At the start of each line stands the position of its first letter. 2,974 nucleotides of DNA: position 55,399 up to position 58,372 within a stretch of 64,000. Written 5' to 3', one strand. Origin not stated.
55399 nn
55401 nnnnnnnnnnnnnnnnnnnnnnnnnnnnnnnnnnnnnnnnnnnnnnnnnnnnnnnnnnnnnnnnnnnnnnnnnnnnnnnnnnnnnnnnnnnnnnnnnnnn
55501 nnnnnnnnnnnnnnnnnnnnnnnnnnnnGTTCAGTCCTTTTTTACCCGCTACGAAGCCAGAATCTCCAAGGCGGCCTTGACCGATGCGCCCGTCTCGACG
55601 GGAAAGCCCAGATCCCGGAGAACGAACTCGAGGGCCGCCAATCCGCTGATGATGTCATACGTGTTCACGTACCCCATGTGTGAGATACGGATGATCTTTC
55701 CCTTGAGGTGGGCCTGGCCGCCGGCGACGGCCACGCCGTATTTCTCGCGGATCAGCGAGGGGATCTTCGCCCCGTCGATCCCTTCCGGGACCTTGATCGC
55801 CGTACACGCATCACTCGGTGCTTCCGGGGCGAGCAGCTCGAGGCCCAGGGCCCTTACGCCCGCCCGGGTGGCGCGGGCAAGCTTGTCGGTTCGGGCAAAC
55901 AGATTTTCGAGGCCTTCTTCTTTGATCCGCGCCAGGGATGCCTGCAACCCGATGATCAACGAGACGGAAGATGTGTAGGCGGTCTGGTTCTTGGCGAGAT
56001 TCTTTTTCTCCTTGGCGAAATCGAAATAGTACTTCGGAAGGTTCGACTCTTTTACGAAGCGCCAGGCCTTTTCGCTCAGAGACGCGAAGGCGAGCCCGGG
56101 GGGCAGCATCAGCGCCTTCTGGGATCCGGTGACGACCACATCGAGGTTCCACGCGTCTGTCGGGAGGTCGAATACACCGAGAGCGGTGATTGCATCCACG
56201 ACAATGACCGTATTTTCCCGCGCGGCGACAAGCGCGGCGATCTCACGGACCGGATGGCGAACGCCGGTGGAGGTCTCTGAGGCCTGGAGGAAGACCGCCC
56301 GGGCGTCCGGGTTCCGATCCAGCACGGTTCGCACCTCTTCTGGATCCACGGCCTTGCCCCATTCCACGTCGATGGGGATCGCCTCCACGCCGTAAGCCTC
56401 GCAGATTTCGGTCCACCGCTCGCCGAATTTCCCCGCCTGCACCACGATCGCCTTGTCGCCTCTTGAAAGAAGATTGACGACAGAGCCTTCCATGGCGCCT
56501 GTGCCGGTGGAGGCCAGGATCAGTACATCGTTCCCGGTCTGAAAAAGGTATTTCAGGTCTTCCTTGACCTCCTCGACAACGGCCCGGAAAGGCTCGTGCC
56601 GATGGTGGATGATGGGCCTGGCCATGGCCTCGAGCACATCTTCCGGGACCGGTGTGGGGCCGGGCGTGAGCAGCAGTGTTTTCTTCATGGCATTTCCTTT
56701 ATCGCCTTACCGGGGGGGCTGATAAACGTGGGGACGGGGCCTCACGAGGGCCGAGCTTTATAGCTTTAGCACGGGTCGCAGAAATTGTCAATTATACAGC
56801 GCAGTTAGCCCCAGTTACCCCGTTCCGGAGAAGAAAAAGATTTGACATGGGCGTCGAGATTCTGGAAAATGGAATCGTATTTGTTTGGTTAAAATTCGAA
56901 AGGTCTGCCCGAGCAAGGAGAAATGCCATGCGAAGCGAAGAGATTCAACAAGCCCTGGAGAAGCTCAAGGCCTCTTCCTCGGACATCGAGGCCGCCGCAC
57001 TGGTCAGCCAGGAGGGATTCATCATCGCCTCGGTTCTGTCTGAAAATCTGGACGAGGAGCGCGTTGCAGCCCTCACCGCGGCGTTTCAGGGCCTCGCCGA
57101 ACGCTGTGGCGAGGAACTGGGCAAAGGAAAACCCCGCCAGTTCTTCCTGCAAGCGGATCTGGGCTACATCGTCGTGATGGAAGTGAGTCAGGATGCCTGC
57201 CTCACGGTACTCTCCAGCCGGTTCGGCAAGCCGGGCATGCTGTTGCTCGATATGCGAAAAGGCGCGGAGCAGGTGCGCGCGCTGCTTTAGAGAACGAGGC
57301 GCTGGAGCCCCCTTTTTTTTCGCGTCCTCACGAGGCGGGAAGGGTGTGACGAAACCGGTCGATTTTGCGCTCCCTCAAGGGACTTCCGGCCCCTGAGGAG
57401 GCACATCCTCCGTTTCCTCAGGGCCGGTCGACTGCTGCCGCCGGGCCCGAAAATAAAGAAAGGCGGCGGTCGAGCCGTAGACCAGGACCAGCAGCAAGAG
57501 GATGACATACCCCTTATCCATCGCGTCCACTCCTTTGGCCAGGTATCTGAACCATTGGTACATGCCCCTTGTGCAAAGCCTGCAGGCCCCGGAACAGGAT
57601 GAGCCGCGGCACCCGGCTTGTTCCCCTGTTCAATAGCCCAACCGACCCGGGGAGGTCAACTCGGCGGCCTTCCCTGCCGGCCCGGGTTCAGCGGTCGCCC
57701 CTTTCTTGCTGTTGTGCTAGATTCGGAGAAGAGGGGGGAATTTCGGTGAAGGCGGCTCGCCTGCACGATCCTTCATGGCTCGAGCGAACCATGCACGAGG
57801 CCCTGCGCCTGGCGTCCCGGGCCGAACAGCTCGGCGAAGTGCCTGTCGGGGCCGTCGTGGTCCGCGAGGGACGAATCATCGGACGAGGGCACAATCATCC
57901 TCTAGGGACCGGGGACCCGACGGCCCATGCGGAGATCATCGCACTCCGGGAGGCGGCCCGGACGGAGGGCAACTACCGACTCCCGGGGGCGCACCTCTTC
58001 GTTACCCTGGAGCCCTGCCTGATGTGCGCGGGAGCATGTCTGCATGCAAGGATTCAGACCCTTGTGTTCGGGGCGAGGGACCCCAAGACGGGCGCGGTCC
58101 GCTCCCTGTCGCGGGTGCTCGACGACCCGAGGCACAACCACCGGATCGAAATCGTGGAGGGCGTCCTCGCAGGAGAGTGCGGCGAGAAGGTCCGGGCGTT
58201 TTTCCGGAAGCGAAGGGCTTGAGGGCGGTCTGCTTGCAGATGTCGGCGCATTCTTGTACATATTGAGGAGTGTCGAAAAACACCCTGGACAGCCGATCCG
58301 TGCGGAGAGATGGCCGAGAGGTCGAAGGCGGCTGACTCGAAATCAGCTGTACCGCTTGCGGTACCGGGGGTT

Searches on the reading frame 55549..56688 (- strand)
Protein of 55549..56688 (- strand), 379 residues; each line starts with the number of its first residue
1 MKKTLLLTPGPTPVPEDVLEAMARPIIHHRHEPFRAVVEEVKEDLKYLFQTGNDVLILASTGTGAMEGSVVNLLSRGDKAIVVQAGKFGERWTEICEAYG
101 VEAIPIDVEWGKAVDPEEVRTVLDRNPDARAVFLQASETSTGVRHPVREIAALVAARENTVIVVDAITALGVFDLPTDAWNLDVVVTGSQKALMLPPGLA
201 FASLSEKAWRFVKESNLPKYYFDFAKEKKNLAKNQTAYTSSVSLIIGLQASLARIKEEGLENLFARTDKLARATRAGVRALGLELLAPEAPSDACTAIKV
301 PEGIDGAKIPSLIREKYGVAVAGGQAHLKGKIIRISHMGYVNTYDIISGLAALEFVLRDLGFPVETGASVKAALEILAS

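Call 28: search_protein_families(library=pfam, proteins=[window:55549-56688:-], max_evalue=0.00001)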
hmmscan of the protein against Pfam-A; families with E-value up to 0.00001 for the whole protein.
window:55549-56688:- (379 aa): 1 family
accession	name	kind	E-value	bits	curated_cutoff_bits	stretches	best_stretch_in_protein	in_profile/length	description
PF00266.25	Aminotran_5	-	9.9e-27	94.3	21.5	1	6-341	3-362/371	Aminotransferase class-V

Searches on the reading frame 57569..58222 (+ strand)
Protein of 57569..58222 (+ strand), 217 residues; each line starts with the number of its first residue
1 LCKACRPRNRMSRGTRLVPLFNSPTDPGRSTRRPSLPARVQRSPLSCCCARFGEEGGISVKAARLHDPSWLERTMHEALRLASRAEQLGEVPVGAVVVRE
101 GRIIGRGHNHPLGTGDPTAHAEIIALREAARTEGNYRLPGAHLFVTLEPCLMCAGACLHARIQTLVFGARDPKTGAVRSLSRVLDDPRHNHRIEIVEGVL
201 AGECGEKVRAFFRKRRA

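Call 28: search_protein_families(library=pfam, proteins=[window:57569-58222:+], max_evalue=0.00001)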
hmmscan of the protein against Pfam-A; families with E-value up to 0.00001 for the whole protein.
window:57569-58222:+ (217 aa): 3 families
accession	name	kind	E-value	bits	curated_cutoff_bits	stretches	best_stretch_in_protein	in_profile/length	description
PF14437.12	MafB19-deam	-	9.3e-34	116.8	27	1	72-216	4-142/142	MafB19-like deaminase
PF00383.29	dCMP_cyt_deam_1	-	3.8e-28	97.8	25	1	69-168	2-101/102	Cytidine and deoxycytidylate deaminase zinc-binding region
PF14439.12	Bd3614-deam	-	4.2e-06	27.2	38.5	1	95-161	13-78/113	Bd3614-like deaminase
